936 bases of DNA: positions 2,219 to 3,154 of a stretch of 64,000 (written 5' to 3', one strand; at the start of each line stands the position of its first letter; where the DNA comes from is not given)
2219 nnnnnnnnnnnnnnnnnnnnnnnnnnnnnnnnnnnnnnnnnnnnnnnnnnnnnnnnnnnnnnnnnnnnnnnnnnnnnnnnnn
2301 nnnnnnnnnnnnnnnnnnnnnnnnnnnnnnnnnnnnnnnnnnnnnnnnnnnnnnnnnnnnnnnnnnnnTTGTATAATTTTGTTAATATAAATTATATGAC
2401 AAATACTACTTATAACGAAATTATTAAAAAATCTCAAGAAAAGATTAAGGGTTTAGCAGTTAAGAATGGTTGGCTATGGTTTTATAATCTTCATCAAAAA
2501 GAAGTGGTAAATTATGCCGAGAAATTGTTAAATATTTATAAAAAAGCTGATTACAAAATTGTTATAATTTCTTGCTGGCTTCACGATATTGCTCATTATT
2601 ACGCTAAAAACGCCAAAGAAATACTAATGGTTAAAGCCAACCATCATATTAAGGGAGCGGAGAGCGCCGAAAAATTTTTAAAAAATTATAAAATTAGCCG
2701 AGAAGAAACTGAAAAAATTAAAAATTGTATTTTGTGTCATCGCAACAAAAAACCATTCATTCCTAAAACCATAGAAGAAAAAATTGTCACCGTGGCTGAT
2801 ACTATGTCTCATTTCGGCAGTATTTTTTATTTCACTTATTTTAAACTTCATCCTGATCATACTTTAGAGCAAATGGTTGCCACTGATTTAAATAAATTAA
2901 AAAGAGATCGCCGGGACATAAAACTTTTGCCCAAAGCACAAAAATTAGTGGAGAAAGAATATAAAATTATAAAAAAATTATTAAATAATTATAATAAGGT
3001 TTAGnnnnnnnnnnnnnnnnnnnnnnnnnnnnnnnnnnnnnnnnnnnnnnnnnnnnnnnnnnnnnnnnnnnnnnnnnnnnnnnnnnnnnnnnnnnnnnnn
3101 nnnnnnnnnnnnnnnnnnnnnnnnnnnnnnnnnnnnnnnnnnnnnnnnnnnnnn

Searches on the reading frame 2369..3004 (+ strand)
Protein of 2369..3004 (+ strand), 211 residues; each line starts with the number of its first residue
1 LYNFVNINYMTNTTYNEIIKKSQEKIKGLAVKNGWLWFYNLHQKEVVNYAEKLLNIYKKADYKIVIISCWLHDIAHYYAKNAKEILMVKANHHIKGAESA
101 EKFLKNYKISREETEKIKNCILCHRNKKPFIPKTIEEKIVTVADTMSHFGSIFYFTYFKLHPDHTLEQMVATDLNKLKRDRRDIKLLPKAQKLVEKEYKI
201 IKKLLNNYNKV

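Call 3: search_protein_families(library=pfam, proteins=[window:2369-3004:+], max_evalue=1)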
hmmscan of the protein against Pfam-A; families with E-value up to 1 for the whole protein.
window:2369-3004:+ (211 aa): 5 families
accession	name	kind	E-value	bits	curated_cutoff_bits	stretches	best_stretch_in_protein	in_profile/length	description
PF01966.28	HD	-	6.9e-10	39.7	22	1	42-145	4-112/116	HD domain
PF08519.17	RFC1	-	0.049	14.2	23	1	72-139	78-148/158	Replication factor RFC1 C terminal domain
PF14522.11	Cytochrome_C7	-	0.081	13.2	24.8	1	105-131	29-55/67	Cytochrome c7 and related cytochrome c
PF24391.1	HD-CE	-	0.092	12.9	27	1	42-99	11-66/263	HD-CE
PF10802.14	DUF2540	-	0.58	10.7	25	1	164-204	18-58/75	Protein of unknown function (DUF2540)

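Call 4: search_protein_families(library=ncbifam, proteins=[window:2369-3004:+], max_evalue=1)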
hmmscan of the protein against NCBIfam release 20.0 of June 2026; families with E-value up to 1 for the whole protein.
window:2369-3004:+ (211 aa): 8 families
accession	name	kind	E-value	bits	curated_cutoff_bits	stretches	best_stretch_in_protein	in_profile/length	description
NF007515.0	PRK10119.1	equivalog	7e-07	29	286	1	42-158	29-141/231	phosphohydrolase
TIGR00277.1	HDIG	domain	8.4e-06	25.6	27.6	1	42-111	8-76/84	HDIG domain-containing metalloprotein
TIGR00295.1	TIGR00295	hypoth_equivalog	0.00093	19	172.35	1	47-146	26-123/164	TIGR00295 family protein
NF009343.0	PRK12703.1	equivalog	0.0036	16.2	434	1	42-146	191-292/339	tRNA (cytidine(56)-2'-O)-methyltransferase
NF033461.1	glycerol3P_ox_1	equivalog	0.0088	14.3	840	1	72-178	500-606/607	type 1 glycerol-3-phosphate oxidase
TIGR01596.1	cas3_HD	equivalog_domain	0.014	15.5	43.45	1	42-197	4-139/178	CRISPR-associated endonuclease Cas3''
NF041768.1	acyl_LnsB_CPBP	equivalog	0.074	12.7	240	1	37-110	71-143/241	CPBP family lipoprotein N-acylation protein LnsB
TIGR03276.1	Phn-HD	hypoth_equivalog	0.091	12.3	214.6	1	63-117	44-95/179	phosphonate degradation HD-domain oxygenase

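Call 5: search_protein_families(library=padloc, proteins=[window:2369-3004:+], max_evalue=1)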
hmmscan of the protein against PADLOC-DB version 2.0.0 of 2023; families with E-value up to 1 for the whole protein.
window:2369-3004:+ (211 aa): 1 family
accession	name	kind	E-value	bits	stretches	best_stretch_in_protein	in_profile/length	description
PDLC00940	Cas3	-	0.0036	15.5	1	42-197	4-139/178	CRISPR-associated endonuclease Cas3-HD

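Call 22: search_protein_families(library=phrogs, proteins=[window:2369-3004:+], max_evalue=0.1)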
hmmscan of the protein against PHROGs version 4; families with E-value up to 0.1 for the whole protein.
window:2369-3004:+ (211 aa): 3 families
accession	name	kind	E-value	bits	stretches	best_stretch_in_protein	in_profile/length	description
phrog_3921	-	unknown function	1.6e-10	41.8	1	42-144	33-132/227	-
phrog_16069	-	other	0.00031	21.2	1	37-148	63-166/245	phosphohydrolase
phrog_13186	-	unknown function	0.084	13.9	0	104-133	3-32/61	-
